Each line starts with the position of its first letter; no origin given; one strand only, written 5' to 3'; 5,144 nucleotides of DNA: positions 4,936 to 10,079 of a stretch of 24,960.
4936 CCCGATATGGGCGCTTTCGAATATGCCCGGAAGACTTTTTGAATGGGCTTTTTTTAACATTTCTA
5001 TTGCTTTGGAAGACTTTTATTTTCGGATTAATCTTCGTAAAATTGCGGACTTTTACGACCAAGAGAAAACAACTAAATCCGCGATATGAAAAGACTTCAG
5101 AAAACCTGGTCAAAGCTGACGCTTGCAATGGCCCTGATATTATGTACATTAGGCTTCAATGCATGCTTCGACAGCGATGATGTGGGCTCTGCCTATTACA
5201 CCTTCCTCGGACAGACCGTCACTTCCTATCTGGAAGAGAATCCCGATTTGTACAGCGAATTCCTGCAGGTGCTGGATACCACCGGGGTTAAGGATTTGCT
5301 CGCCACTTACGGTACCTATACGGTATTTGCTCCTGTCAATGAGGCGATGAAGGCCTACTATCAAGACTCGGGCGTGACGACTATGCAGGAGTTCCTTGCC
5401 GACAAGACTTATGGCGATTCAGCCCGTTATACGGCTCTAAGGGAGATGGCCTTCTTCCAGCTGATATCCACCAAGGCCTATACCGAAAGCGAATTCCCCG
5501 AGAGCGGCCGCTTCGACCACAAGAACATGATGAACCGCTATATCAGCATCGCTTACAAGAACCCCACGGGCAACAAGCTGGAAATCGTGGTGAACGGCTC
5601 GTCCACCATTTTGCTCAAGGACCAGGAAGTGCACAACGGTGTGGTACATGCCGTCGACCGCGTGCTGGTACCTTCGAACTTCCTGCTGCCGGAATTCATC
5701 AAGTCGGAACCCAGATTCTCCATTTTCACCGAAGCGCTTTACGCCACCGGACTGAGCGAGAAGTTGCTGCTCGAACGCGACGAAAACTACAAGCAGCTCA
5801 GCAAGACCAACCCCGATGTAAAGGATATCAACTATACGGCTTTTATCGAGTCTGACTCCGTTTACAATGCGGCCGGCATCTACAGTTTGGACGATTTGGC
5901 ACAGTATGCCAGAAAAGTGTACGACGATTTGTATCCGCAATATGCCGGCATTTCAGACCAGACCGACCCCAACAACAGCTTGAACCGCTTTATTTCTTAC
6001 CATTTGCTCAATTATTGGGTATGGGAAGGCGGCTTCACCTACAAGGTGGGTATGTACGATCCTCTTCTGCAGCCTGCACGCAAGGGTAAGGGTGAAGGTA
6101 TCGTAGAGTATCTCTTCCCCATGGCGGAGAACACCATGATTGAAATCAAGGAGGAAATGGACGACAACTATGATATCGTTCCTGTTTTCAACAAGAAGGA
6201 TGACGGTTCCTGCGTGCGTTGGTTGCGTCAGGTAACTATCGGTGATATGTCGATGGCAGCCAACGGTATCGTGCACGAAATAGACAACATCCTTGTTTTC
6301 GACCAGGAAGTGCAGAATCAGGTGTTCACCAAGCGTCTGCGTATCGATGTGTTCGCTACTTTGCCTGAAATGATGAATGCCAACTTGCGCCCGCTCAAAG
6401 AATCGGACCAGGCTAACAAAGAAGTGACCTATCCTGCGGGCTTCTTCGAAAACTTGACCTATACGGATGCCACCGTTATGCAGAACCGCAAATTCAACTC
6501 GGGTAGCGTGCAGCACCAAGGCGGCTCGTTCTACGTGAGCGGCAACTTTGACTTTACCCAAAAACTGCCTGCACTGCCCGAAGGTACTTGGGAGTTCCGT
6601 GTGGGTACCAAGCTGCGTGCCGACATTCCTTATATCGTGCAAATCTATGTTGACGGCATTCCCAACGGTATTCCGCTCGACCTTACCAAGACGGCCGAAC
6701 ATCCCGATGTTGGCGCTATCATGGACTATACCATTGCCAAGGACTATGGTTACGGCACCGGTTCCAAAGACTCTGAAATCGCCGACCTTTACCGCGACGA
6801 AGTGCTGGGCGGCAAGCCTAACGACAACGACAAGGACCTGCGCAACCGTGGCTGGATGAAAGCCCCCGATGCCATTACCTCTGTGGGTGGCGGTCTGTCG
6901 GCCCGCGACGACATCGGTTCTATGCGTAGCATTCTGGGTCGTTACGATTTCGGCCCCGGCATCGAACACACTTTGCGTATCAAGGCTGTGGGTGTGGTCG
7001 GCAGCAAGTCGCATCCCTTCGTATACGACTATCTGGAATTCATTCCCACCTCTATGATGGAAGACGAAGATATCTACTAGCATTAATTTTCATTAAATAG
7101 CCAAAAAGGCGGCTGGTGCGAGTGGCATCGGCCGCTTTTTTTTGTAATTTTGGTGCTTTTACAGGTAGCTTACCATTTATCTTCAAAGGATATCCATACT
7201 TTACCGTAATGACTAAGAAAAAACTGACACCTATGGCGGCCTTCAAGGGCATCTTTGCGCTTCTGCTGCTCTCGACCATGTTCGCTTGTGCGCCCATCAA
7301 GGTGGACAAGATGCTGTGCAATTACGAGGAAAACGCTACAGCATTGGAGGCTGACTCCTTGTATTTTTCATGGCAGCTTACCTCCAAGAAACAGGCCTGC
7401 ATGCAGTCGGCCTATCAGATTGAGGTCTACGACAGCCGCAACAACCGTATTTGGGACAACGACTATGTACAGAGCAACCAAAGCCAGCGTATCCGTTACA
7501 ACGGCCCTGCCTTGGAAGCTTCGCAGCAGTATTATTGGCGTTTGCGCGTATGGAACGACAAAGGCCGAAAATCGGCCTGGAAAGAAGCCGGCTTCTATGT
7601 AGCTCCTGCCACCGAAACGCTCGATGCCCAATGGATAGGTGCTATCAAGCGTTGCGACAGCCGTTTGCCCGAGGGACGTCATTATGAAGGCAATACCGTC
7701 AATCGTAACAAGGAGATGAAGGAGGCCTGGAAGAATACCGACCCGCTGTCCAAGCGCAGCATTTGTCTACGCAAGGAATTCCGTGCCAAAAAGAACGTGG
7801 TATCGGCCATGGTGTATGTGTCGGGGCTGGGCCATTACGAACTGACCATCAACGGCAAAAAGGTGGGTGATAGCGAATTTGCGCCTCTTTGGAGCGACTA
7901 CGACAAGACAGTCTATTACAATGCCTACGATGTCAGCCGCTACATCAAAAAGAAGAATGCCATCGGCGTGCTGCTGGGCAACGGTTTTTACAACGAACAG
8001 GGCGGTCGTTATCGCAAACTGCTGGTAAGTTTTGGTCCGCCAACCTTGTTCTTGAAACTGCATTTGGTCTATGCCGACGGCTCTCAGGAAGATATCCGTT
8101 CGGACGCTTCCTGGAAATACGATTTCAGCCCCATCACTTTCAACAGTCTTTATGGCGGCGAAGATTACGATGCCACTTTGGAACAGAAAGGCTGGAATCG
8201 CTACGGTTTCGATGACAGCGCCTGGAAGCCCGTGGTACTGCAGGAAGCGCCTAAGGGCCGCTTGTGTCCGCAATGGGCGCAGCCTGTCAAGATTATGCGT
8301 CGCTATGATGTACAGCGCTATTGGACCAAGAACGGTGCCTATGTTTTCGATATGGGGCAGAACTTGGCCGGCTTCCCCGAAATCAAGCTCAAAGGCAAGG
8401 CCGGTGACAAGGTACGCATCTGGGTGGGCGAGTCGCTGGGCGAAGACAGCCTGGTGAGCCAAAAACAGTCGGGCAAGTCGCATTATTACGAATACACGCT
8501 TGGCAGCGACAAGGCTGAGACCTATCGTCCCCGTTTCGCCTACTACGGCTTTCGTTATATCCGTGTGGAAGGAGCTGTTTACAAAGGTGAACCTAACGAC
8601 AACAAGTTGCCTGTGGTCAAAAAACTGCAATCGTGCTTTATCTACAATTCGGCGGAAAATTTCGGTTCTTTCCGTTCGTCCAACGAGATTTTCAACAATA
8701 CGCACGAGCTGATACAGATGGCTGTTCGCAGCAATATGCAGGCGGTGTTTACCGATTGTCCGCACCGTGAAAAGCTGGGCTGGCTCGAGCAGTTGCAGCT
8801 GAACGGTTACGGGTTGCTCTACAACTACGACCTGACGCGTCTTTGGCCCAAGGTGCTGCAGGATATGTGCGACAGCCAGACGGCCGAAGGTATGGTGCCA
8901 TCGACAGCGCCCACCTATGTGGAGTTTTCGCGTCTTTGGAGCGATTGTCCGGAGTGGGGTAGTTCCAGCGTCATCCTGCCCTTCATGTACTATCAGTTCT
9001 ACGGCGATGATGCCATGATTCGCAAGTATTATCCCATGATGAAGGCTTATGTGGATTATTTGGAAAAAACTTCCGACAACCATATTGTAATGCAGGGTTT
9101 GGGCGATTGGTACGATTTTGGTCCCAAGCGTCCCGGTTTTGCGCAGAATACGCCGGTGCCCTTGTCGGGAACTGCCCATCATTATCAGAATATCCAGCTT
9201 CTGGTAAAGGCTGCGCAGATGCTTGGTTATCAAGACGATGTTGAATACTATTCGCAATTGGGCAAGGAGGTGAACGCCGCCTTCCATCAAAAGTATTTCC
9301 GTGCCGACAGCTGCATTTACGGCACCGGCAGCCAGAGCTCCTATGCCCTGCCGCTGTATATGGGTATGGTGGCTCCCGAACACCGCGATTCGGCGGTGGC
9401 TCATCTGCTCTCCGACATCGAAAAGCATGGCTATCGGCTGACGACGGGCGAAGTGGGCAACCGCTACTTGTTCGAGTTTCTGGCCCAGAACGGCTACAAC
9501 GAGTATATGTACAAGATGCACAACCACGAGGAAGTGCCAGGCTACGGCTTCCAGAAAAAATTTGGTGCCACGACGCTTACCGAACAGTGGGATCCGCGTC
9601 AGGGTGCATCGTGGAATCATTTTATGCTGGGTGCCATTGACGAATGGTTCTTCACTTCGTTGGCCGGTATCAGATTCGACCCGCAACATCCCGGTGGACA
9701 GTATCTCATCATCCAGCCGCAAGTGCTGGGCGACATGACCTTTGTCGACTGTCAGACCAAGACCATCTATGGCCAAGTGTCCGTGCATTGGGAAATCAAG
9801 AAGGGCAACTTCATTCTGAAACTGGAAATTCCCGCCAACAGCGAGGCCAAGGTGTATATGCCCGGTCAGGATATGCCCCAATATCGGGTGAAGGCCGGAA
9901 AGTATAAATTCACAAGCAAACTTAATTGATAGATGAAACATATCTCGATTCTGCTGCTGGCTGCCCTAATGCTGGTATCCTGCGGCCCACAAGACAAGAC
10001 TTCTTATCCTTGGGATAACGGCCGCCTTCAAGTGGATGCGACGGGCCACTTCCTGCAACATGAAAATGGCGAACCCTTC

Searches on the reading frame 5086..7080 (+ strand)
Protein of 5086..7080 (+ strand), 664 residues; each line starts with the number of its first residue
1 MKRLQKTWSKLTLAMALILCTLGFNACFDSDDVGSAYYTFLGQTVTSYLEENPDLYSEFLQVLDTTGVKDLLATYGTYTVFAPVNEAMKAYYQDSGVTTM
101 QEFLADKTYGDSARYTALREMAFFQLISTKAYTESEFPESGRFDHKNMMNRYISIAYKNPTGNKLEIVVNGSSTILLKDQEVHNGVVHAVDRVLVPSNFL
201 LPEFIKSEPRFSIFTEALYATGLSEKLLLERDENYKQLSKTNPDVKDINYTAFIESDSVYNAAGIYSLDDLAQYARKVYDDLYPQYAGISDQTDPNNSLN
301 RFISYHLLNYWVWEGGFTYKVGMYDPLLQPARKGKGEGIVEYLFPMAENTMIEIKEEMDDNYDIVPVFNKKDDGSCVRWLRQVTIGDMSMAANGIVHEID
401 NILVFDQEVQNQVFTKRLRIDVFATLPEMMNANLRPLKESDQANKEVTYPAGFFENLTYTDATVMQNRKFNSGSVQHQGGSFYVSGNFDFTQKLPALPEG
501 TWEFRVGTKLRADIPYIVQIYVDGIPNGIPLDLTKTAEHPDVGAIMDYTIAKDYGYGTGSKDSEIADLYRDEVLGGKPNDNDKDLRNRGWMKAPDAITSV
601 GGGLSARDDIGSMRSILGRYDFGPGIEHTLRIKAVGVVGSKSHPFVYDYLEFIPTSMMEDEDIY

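Call 5: search_protein_families(library=pfam, proteins=[window:5086-7080:+], max_evalue=0.001)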
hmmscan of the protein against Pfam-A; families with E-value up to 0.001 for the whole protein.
window:5086-7080:+ (664 aa): 1 family
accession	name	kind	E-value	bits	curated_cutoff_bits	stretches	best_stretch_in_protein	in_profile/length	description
PF02469.27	Fasciclin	-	4.7e-16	59.6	22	1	56-196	3-123/123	Fasciclin domain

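Call 34: search_protein_families(library=ncbifam, proteins=[window:5086-7080:+], max_evalue=0.001)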
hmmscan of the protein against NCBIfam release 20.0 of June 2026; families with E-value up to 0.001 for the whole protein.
window:5086-7080:+ (664 aa): 0 families

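Call 55: search_protein_families(library=pfam, proteins=[window:5086-7080:+], max_evalue=0.5)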
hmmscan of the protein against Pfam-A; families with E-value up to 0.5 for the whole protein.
window:5086-7080:+ (664 aa): 2 families
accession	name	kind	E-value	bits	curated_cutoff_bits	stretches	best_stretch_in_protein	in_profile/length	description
PF02469.27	Fasciclin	-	4.7e-16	59.6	22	1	56-196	3-123/123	Fasciclin domain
PF12753.13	Nro1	-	0.069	12.5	26.5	0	179-236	67-119/421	Nuclear pore complex subunit Nro1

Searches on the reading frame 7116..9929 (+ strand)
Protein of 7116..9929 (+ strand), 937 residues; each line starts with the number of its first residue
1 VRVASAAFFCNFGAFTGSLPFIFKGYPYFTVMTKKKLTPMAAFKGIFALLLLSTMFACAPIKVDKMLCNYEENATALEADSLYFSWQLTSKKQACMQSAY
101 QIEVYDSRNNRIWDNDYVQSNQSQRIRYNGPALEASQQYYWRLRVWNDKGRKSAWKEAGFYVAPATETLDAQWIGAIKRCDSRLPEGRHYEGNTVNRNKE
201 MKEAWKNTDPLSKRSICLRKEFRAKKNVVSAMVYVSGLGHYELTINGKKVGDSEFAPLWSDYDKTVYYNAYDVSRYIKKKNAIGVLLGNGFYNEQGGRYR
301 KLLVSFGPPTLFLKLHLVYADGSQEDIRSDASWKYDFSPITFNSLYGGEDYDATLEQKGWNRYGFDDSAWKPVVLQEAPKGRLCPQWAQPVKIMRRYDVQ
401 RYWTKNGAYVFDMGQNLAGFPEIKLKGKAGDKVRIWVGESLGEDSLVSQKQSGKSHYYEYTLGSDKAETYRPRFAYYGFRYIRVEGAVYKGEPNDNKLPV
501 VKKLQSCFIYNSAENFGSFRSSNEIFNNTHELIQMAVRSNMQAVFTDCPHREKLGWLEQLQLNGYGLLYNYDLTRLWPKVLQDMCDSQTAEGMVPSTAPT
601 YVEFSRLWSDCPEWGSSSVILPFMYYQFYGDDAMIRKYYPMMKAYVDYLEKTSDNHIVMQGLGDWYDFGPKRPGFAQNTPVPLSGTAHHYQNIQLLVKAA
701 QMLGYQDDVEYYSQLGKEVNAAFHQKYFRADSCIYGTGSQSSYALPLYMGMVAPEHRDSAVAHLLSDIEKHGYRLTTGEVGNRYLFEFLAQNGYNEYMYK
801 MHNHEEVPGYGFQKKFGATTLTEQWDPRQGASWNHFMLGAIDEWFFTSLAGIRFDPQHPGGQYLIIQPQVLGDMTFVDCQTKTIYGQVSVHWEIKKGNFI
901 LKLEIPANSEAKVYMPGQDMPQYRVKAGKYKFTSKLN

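Call 5: search_protein_families(library=pfam, proteins=[window:7116-9929:+], max_evalue=0.001)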
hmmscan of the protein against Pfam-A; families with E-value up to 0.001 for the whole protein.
window:7116-9929:+ (937 aa): 5 families
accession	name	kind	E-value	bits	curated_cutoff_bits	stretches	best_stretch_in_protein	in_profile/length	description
PF17389.8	Bac_rhamnosid6H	-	8.9e-99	331.4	24.5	1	515-848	2-338/339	Bacterial alpha-L-rhamnosidase 6 hairpin glycosidase domain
PF08531.16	Bac_rhamnosid_N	-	8.2e-59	198.7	25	1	226-394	1-171/172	Alpha-L-rhamnosidase N-terminal domain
PF25788.1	Ig_Rha78A_N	-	7e-26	91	27.4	1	64-158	2-96/105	Rha78A-like, N-terminal immunoglobulin domain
PF05592.18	Bac_rhamnosid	-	3e-20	72.5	22.2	1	404-496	3-94/102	Bacterial alpha-L-rhamnosidase concanavalin-like domain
PF17390.7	Bac_rhamnosid_C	-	2.2e-15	56.7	22.1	1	851-920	1-68/78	Bacterial alpha-L-rhamnosidase C-terminal domain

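Call 8: search_solved_structures(query=window:7116-9929:+, max_evalue=1e-10)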
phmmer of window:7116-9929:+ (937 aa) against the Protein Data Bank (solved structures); distinct sequences matched with E-value up to 1e-10: 4.
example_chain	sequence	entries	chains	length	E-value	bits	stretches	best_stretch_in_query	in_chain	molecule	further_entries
6i60_A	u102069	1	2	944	5.9e-135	454.5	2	66-730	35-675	Alpha-rhamnosidase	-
3w5m_A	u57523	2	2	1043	1.7e-111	376.9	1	205-919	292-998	Putative rhamnosidase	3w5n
6gsz_A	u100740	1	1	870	1.8e-84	287.4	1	212-932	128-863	Alpha-L-rhamnosidase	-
2okx_A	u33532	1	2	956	5e-12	47.7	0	409-916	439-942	Rhamnosidase B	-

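Call 19: search_solved_structures(query=window:7116-9929:+, max_evalue=10)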
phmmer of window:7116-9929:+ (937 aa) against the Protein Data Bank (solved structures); distinct sequences matched with E-value up to 10: 5.
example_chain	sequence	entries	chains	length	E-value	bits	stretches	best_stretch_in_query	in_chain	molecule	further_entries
6i60_A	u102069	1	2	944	5.9e-135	454.5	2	66-730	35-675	Alpha-rhamnosidase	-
3w5m_A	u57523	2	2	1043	1.7e-111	376.9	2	205-919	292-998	Putative rhamnosidase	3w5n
6gsz_A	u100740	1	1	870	1.8e-84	287.4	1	212-932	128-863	Alpha-L-rhamnosidase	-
2okx_A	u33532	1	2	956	5e-12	47.7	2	409-916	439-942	Rhamnosidase B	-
6esq_E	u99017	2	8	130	1.1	10.1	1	546-582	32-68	Pfam DUF35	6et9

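Call 34: search_protein_families(library=ncbifam, proteins=[window:7116-9929:+], max_evalue=0.001)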
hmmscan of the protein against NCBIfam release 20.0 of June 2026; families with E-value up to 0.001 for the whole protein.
window:7116-9929:+ (937 aa): 2 families
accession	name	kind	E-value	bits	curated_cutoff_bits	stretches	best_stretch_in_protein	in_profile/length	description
NF041573.1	rhamnosid_Stmyc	equivalog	1.1e-141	473.7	1720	2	203-924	289-1001/1028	alpha-L-rhamnosidase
NF041572.1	rhamnosid_Flavobac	equivalog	1e-140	470.7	1800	1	57-927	20-912/946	alpha-L-rhamnosidase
